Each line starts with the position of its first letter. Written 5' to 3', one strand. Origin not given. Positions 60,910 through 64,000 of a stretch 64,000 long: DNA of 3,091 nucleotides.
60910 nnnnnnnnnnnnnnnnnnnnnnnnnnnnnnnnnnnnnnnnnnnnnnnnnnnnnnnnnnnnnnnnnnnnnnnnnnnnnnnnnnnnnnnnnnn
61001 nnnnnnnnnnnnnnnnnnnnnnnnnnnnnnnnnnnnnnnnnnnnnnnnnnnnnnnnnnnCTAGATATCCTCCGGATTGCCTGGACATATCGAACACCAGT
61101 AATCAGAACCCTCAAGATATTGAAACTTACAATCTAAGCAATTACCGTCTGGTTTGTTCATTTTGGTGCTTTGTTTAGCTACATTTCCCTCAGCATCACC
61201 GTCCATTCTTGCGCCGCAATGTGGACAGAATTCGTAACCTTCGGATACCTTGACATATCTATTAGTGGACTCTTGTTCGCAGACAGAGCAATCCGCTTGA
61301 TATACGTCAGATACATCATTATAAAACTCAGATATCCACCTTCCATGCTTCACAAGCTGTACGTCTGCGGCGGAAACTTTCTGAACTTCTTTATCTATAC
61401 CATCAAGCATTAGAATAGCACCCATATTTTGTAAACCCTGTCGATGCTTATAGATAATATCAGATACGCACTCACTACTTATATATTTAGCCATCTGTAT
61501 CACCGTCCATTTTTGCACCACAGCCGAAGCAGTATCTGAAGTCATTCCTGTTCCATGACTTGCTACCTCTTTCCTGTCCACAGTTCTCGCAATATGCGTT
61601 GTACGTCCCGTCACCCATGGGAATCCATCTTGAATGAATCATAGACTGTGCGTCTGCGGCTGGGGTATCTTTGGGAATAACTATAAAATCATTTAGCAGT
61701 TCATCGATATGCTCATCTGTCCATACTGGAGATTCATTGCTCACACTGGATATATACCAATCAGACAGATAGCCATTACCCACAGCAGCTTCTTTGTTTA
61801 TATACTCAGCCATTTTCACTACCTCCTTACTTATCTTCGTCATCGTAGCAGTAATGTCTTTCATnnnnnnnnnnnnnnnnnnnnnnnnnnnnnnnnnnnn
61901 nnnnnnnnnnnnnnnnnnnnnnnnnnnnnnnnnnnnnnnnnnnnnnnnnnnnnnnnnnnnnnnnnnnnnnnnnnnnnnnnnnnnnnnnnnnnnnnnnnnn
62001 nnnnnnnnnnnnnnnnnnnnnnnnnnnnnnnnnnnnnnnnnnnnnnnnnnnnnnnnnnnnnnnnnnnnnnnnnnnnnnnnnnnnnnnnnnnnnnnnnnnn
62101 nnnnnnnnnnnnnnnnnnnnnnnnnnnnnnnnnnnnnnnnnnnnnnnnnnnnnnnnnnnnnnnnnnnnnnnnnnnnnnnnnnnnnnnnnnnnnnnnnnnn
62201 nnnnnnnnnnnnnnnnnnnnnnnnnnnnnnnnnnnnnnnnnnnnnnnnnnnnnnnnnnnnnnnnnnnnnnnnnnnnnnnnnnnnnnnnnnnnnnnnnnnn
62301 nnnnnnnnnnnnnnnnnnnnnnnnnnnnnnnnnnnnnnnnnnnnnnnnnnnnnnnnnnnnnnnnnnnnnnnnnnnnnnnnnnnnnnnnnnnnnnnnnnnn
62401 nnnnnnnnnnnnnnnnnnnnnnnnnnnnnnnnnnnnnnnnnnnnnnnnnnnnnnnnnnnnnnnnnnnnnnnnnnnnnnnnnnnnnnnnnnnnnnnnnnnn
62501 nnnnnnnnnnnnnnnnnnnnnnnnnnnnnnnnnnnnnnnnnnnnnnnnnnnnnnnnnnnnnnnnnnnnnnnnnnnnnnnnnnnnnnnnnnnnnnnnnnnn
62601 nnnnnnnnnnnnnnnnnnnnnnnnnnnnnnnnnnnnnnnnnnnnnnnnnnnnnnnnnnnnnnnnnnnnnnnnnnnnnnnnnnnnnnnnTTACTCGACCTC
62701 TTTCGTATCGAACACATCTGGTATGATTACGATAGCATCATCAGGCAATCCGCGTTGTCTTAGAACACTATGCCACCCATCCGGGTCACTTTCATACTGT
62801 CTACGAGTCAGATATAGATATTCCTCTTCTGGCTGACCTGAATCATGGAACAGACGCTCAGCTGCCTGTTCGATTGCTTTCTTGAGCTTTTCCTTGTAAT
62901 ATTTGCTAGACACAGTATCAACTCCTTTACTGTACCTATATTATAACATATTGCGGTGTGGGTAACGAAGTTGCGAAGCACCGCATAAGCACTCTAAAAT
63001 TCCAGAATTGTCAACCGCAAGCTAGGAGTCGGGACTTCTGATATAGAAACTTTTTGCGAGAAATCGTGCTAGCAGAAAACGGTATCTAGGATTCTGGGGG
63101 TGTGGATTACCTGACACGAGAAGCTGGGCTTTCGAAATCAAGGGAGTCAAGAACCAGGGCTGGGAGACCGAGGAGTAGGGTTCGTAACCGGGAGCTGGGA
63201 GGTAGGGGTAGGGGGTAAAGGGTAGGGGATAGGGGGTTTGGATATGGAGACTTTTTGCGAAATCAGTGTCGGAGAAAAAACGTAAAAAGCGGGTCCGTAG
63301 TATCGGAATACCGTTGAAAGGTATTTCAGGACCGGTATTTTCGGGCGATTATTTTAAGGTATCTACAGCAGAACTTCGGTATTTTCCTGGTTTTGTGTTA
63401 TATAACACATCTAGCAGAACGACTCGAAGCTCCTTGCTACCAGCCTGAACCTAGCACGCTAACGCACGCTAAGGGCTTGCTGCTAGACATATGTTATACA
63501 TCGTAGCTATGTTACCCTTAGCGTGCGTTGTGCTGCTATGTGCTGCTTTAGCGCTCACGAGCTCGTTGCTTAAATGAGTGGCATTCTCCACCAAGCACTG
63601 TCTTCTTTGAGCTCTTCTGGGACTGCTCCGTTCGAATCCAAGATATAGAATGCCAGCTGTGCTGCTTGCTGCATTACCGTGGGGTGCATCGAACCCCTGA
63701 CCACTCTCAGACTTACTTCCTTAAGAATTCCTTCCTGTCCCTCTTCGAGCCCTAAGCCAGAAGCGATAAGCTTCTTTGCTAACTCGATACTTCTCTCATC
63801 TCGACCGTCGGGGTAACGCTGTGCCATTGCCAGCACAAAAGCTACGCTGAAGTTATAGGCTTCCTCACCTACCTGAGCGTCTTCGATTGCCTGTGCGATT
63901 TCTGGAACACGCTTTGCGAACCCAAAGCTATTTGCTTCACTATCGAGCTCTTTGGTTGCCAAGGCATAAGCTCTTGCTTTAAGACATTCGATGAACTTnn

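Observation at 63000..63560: Non-coding 560-bp region with GCTGGG iterons, a (TAGGGG)n G-quadruplex-prone array, flanking direct repeats, a long palindrome and divergent promoters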

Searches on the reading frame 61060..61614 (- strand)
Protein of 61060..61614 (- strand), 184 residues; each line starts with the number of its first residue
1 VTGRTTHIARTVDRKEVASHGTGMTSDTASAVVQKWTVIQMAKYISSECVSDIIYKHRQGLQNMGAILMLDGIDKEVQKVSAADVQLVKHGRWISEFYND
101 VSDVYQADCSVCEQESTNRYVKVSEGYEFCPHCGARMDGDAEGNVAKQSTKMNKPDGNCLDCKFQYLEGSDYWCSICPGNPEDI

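Call 29: search_protein_families(library=phrogs, proteins=[window:61060-61614:-], max_evalue=0.01)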
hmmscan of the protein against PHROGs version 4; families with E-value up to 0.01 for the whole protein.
window:61060-61614:- (184 aa): 4 families
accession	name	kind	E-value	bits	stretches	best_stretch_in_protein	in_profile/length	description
phrog_22543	-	unknown function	5.7e-10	40.6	1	41-142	1-102/105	-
phrog_3221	-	unknown function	0.00091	20.1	1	119-146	5-32/57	-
phrog_21525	-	unknown function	0.001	20.6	1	100-137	64-103/108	-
phrog_10714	-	unknown function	0.0011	20.2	1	107-142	69-104/109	-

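Call 30: search_protein_families(library=pfam, proteins=[window:61060-61614:-], max_evalue=0.01)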
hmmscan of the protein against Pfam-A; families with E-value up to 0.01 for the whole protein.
window:61060-61614:- (184 aa): 1 family
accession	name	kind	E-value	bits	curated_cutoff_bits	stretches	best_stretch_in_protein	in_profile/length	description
PF13240.11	Zn_Ribbon_1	-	0.002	18.3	25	1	122-136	8-22/23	zinc-ribbon domain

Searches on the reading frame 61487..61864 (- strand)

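Call 29: search_protein_families(library=phrogs, proteins=[window:61487-61864:-], max_evalue=0.01)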
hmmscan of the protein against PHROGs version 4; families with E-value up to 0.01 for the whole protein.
window:61487-61864:- (125 aa): 1 family
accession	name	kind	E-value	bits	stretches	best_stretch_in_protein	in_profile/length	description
phrog_22543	-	unknown function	3.6e-07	31.6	1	18-124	1-102/105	-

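Call 30: search_protein_families(library=pfam, proteins=[window:61487-61864:-], max_evalue=0.01)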
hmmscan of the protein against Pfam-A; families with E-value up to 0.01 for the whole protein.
window:61487-61864:- (125 aa): 1 family
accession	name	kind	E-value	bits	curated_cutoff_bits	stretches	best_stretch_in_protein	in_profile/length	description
PF12773.13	DZR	-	0.0062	17.1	27.3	0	92-120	1-23/45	Double zinc ribbon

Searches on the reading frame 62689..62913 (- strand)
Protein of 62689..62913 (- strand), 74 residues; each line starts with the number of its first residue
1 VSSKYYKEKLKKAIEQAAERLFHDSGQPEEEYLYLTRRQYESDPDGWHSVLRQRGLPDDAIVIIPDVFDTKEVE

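Call 20: find_related_loci(query=window:62689-62913:-, collection=viral_contigs, flank=6000)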
Query window:62689-62913:- (74 aa) in viral_contigs; peptide patterns used: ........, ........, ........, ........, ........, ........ (x = any residue, [..] = any of these).
59 stretches matched a pattern; 3 encode a relative of the query (tblastn E <= 1e-3); 3 distinct loci.
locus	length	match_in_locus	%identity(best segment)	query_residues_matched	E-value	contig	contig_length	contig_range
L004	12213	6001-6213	87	1-71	1e-40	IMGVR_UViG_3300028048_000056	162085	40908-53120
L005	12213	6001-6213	75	1-71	8e-36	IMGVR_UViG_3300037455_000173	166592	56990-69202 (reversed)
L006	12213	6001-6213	76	1-71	2e-35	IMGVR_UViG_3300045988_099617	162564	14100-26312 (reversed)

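Call 29: search_protein_families(library=phrogs, proteins=[window:62689-62913:-], max_evalue=0.01)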
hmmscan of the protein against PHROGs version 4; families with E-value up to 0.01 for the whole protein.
window:62689-62913:- (74 aa): 0 families

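Call 30: search_protein_families(library=pfam, proteins=[window:62689-62913:-], max_evalue=0.01)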
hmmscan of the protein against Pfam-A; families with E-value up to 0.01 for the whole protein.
window:62689-62913:- (74 aa): 0 families

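Call 56: find_encoding_contigs(protein=window:62689-62913:-, flank=3000, max_places=10)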
Protein window:62689-62913:- (74 aa): 5 contigs read that carry it; 1 place shown.
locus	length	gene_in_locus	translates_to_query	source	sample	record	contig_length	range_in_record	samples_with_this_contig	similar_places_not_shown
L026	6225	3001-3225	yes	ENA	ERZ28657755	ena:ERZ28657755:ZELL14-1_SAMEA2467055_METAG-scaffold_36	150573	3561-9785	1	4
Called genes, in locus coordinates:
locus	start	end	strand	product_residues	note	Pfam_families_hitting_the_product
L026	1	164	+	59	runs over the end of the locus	-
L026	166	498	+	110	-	-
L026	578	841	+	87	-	-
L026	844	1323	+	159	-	-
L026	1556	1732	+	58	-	-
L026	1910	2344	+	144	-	-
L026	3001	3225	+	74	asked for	-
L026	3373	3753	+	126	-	-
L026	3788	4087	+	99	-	-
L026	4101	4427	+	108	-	-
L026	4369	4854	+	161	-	-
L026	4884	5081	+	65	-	-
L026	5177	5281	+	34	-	-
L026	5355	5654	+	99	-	-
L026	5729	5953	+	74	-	-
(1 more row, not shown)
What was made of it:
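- In the source scaffold the region is about 6 kb from one contig end (call 56).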

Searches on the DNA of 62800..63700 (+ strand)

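Call 5: search_dna_similar(query=window:62900-63600:+, collection=phages, mode=distant)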
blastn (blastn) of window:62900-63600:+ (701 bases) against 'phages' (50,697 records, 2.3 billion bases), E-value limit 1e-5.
No match.

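Call 6: search_rna_families(source=window, start=62800, end=63700, threshold=evalue, max_evalue=10, show_alignments=3)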
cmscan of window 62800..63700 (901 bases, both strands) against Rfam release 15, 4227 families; matches with E-value up to 10: 1.
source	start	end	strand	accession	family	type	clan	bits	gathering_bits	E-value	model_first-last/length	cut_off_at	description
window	63452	63538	+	RF03403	mir-5366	Gene; miRNA;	-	15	73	5.9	1-71/71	no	mir-5366 microRNA precursor family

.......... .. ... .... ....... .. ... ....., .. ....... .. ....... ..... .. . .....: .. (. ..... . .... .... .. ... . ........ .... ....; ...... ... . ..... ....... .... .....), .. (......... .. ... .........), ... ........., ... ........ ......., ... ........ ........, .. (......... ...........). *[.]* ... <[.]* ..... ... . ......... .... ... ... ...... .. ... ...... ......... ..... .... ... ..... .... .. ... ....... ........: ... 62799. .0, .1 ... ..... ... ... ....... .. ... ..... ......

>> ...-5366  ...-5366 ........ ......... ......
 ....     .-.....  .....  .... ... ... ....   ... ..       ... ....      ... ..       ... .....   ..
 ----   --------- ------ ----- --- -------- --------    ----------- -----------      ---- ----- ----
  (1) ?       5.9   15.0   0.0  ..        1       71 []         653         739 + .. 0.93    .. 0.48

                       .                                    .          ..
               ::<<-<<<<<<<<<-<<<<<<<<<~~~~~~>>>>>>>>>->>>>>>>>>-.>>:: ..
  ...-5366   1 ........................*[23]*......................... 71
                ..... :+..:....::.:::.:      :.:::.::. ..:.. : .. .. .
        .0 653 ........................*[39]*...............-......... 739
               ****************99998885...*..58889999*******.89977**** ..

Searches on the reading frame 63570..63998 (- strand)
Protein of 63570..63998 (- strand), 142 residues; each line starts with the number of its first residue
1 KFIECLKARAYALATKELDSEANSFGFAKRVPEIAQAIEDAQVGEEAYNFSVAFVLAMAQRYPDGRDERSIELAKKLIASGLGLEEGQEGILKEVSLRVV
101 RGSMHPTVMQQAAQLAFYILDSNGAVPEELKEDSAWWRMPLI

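Call 19: find_related_loci(query=window:63570-63998:-, collection=viral_contigs, flank=6000)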
Query window:63570-63998:- (142 aa) in viral_contigs; peptide patterns used: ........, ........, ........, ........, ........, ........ (x = any residue, [..] = any of these).
24 stretches matched a pattern; 3 encode a relative of the query (tblastn E <= 1e-3); 3 distinct loci.
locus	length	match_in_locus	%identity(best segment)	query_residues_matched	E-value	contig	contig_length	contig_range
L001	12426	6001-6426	94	1-142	9e-89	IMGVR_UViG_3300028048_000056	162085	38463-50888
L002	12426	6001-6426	82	1-142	7e-76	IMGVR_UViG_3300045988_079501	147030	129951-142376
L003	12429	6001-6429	66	1-142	2e-58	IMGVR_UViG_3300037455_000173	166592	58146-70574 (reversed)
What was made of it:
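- On pac site / terminal-repeat boundary: Positions in related contigs vary (calls 19, 20).
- The region lies at very different positions in four related contigs of 147-167 kb (calls 19, 20).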

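Call 29: search_protein_families(library=phrogs, proteins=[L003:5995-6432:+, L003:6521-6771:+, L001:6530-6916:+], max_evalue=0.01)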
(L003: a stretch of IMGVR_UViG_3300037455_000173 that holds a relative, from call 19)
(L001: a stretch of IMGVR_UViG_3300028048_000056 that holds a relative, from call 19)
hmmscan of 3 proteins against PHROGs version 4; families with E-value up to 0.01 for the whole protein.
L003:5995-6432:+ (145 aa): 0 families

L003:6521-6771:+ (83 aa): 0 families

L001:6530-6916:+ (129 aa): 0 families

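Call 30: search_protein_families(library=pfam, proteins=[L003:5995-6432:+, L003:6521-6771:+, L001:6530-6916:+], max_evalue=0.01)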
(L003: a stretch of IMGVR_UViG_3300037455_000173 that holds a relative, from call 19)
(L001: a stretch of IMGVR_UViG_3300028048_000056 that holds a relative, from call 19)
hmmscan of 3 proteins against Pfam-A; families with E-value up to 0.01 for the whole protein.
L003:5995-6432:+ (145 aa): 0 families

L003:6521-6771:+ (83 aa): 0 families

L001:6530-6916:+ (129 aa): 0 families
